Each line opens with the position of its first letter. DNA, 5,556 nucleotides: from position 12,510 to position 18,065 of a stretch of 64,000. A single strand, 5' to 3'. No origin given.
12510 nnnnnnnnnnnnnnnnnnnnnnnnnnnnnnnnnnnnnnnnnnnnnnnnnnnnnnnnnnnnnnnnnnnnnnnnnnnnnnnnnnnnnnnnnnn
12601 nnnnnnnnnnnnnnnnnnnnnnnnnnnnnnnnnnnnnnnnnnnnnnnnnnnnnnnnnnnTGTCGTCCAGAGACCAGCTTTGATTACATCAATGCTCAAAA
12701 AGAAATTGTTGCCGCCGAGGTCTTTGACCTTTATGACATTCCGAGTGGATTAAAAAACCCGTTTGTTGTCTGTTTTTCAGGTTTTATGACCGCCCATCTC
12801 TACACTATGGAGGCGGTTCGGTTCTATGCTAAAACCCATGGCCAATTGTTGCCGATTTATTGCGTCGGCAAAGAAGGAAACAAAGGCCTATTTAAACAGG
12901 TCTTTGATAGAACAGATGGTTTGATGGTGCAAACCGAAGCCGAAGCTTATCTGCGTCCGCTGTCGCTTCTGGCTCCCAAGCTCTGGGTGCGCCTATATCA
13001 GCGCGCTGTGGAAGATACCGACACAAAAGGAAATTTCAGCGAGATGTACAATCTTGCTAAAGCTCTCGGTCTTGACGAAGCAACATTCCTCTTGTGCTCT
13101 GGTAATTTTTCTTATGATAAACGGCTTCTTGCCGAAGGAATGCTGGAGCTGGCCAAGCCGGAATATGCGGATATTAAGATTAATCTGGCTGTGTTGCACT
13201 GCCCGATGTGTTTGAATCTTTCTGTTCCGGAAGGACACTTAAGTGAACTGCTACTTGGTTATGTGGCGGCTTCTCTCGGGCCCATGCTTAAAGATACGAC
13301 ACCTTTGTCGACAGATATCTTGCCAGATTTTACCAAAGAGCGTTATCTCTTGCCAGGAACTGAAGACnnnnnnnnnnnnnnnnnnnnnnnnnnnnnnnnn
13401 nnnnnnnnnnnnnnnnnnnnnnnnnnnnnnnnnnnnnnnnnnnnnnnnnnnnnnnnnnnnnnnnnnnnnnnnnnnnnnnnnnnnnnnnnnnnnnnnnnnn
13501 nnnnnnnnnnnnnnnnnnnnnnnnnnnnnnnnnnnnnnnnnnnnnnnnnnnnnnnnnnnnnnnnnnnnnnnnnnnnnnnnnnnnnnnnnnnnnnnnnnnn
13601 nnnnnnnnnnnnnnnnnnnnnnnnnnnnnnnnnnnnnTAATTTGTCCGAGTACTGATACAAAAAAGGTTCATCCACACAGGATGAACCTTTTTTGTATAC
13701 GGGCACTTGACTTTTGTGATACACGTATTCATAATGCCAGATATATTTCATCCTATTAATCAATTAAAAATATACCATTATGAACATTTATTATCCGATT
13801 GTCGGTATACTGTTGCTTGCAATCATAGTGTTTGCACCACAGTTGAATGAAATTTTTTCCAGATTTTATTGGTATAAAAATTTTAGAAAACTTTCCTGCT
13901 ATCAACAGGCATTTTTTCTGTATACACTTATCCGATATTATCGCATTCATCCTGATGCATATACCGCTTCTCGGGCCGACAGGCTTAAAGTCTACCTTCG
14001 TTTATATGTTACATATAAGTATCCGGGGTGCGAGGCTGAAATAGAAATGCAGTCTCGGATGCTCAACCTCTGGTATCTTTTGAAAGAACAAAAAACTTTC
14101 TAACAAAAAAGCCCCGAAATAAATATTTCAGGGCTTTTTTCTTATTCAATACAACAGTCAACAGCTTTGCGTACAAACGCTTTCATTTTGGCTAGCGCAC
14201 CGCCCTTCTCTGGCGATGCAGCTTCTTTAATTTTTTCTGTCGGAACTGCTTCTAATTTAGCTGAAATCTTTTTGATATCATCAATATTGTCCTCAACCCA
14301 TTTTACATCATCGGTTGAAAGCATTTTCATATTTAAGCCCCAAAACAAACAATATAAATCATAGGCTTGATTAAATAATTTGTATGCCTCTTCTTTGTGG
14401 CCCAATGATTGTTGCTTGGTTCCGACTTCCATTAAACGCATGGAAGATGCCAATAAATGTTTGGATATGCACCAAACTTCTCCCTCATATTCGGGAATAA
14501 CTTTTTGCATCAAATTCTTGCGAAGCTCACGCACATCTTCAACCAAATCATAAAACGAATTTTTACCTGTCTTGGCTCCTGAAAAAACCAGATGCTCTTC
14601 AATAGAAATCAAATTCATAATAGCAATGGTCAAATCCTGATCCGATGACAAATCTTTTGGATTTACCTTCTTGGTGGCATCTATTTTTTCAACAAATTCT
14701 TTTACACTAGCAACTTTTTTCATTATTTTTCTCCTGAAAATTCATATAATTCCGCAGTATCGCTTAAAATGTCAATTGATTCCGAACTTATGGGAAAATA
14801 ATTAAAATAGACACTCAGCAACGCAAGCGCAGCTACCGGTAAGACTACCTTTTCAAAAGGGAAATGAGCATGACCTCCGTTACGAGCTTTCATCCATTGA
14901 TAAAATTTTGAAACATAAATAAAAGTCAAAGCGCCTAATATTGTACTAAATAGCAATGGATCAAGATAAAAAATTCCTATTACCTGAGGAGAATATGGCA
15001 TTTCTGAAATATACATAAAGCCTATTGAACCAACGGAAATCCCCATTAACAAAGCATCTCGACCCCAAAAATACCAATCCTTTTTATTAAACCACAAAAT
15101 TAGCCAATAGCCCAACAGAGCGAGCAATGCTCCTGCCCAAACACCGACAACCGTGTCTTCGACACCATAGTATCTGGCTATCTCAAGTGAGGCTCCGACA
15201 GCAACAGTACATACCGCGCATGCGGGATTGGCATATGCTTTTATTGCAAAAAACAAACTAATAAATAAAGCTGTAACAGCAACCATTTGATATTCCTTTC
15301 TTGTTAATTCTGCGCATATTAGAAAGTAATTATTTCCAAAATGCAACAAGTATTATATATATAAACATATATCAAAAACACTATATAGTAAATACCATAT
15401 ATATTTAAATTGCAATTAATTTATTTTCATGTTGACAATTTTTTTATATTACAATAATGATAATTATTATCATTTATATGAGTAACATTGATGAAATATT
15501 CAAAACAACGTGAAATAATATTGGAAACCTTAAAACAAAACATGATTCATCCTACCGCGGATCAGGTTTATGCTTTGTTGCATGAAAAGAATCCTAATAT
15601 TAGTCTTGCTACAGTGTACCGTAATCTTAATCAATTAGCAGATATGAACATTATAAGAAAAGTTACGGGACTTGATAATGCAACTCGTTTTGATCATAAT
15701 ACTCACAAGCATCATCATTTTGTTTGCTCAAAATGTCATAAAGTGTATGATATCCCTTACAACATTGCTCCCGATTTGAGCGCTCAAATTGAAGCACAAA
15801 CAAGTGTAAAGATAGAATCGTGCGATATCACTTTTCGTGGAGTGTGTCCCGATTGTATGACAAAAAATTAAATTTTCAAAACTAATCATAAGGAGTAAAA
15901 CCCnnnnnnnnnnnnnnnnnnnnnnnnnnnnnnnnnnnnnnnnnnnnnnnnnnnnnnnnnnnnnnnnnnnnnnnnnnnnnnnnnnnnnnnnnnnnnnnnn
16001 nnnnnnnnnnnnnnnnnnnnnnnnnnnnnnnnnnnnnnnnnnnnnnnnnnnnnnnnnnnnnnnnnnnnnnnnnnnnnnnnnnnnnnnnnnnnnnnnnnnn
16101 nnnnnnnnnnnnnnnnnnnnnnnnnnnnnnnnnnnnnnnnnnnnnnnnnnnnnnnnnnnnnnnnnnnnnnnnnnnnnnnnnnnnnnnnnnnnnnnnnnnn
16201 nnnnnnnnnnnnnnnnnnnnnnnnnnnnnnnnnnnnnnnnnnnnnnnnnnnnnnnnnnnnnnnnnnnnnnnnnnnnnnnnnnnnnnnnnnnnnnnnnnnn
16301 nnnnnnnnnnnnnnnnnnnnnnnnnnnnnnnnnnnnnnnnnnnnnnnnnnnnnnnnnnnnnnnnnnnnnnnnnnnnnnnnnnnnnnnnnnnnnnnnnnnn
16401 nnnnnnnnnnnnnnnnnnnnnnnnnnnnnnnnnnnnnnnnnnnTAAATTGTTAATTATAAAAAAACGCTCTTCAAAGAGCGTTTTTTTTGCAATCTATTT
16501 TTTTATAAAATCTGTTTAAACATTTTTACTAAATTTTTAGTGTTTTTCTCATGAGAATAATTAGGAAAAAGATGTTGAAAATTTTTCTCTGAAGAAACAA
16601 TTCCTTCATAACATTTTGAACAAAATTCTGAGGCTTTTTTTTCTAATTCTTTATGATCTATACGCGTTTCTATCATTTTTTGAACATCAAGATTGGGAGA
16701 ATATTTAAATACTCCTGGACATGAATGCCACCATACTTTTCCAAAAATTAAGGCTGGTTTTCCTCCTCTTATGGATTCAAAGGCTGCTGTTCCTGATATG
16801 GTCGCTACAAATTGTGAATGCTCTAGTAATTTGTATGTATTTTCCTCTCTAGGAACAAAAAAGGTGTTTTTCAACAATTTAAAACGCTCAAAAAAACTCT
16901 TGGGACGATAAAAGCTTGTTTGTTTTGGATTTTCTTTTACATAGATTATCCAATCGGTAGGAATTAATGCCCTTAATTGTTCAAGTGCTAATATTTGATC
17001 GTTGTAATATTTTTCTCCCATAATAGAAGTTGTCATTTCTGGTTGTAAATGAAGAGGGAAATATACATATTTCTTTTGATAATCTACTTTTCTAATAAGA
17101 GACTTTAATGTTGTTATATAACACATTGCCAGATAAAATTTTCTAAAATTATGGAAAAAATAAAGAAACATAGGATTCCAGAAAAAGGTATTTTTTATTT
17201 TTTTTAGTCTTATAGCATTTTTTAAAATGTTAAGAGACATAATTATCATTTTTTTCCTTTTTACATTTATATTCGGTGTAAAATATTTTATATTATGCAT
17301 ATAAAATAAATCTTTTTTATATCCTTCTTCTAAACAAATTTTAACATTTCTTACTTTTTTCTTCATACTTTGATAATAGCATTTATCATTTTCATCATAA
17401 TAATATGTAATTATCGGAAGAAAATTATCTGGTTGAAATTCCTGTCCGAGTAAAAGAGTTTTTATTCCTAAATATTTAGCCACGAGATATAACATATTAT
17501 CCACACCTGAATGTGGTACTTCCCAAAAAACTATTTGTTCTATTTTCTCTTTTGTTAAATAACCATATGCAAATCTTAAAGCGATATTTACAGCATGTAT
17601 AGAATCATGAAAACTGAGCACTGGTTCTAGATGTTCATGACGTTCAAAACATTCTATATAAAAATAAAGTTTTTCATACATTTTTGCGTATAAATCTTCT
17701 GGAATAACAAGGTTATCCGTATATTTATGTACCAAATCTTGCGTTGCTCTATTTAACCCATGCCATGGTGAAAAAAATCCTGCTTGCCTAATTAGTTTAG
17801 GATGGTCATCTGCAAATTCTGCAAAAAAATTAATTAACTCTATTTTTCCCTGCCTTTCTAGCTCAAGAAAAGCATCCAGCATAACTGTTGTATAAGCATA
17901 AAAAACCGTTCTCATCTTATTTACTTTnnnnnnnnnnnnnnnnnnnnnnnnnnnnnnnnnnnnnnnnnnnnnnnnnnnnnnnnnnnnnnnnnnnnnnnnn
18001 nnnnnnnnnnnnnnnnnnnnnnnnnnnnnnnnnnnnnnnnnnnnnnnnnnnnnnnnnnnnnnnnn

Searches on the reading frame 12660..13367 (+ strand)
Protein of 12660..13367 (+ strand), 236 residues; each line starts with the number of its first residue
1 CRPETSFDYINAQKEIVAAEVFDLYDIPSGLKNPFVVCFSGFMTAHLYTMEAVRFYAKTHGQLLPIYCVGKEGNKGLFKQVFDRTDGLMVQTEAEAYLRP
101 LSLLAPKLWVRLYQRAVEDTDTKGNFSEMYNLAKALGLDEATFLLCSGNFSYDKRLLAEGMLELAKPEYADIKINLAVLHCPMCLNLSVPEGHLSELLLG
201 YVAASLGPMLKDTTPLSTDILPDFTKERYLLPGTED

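Call 67: predict_structure(alignment_id=A4)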
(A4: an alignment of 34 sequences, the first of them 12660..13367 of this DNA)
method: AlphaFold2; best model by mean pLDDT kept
length: 236 residues; sequences in the alignment: 34
mean_pLDDT: 91.3   pTM: 0.90
mean pLDDT of the five models: 91.3, 90.6, 90.4, 90.4, 90.2
residues with pLDDT >= 90: 171; 70-90: 52; 50-70: 13; < 50: 0
segments of 3 or more residues with pLDDT < 50: none
pLDDT, mean of each block of 10 residues (from residue 1): 86 97 96 96 91 98 96 69 83 91 97 81 82 97 96 94 97 98 86 89 91 95 95 89
secondary structure, 60 per line:
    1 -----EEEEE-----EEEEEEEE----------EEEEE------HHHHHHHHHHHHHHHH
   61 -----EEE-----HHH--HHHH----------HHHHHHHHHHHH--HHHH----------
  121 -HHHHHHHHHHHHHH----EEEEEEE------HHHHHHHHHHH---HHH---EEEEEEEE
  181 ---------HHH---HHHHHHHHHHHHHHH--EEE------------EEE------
elements in order: E6-10 E16-23 E34-38 H45-60 E66-68 H79-82 H93-104 H107-110 H122-135 E140-146 H153-163 E173-180 H196-210 E213-215 E228-230

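Call 69: fold_search(model_id=the predicted structure, library=pdb)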
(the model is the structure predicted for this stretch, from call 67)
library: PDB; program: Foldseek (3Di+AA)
matches with E <= 10: 1232; with E <= 0.001: 0
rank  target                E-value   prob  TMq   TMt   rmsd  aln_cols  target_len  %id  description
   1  8dba_L                5.7e-03  0.69  0.26  0.16   8.6       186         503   13  Crystal structure of dodecameric KaiC (released 2023-03-22)
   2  4tl9_B                8.9e-03  0.47  0.23  0.24   8.5       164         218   11  Crystal structure of N-terminal C1 domain of KaiC (released 2015-07-01)
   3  8zn5_I                9.4e-03  0.38  0.22  0.15   9.3       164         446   10  Crystal Structure of Designed Clock Protein KaiC (released 2025-04-16)
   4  4tld_A                1.4e-02  0.41  0.23  0.24   8.9       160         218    9  Crystal structure of N-terminal C1 domain of KaiC (released 2015-07-01)
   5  2q6t_B                1.5e-02  0.28  0.21  0.15  10.8       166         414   13  Crystal structure of the Thermus aquaticus DnaB monomer (released 2007-07-24)
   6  4tle_B                1.6e-02  0.33  0.24  0.25   9.8       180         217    8  Crystal structure of N-terminal C1 domain of KaiC (released 2015-07-01)
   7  8zn7_D                1.7e-02  0.41  0.24  0.16   9.2       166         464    7  Crystal Structure of Designed Clock Protein KaiC (released 2025-04-16)
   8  3k09_C                1.7e-02  0.33  0.23  0.14  10.7       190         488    7  Crystal structure of the phosphorylation-site mutant S431D of the KaiC circadian clock protein (released 2010-03-31)
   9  8zn5_E                1.8e-02  0.38  0.25  0.16   9.1       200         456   12  Crystal Structure of Designed Clock Protein KaiC (released 2025-04-16)
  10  4tl6_C                1.8e-02  0.33  0.23  0.24   9.6       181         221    9  Crystal structure of N-terminal domain of KaiC (released 2015-07-01)
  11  7dyi_B                1.8e-02  0.28  0.23  0.16   9.4       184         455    9  Crystal Structure of Cyanobacterial Circadian Clock Protein KaiC (released 2022-04-27)
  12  8zn5_H                1.9e-02  0.51  0.27  0.18   9.0       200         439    8  Crystal Structure of Designed Clock Protein KaiC (released 2025-04-16)
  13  4tlb_C                1.9e-02  0.38  0.22  0.23   9.5       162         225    8  Crystal structure of N-terminal C1 domain of KaiC (released 2015-07-01)
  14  8zn5_G                2.0e-02  0.57  0.27  0.17   7.8       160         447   10  Crystal Structure of Designed Clock Protein KaiC (released 2025-04-16)
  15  4tlc_F                2.0e-02  0.38  0.25  0.27  10.8       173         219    8  Crystal structure of N-terminal C1 domain of KaiC (released 2015-07-01)
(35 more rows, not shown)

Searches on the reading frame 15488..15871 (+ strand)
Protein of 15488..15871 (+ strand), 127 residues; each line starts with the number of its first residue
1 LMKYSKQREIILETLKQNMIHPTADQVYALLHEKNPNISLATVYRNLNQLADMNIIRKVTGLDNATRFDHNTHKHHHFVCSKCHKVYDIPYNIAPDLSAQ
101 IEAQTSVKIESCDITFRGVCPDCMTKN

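Call 27: search_protein_families(library=pfam, proteins=[window:15488-15871:+], max_evalue=0.001)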
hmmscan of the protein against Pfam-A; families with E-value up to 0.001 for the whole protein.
window:15488-15871:+ (127 aa): 1 family
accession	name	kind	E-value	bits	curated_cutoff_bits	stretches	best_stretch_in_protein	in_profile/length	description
PF01475.25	FUR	-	4.3e-31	108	23.1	1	2-116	4-120/121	Ferric uptake regulator family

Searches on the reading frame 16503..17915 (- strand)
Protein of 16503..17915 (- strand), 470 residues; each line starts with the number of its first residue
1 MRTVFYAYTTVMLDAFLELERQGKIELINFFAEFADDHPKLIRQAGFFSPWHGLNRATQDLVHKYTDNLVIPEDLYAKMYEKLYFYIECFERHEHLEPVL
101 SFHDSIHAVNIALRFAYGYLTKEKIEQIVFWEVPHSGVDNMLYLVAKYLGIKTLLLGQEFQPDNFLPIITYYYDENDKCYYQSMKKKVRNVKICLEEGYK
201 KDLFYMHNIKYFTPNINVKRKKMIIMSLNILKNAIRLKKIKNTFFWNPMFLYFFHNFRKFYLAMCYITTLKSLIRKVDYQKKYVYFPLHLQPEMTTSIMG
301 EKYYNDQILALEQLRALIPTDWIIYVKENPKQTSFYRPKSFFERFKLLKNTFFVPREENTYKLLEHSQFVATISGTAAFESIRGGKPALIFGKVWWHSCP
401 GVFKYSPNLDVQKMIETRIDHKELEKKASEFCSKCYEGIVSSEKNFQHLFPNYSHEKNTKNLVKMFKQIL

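Call 27: search_protein_families(library=pfam, proteins=[window:16503-17915:-], max_evalue=0.001)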
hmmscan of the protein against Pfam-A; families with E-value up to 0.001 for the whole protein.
window:16503-17915:- (470 aa): 1 family
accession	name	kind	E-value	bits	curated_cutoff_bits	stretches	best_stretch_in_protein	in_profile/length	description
PF05159.20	Capsule_synth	-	3.1e-05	24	20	1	281-402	145-271/310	Capsule polysaccharide biosynthesis protein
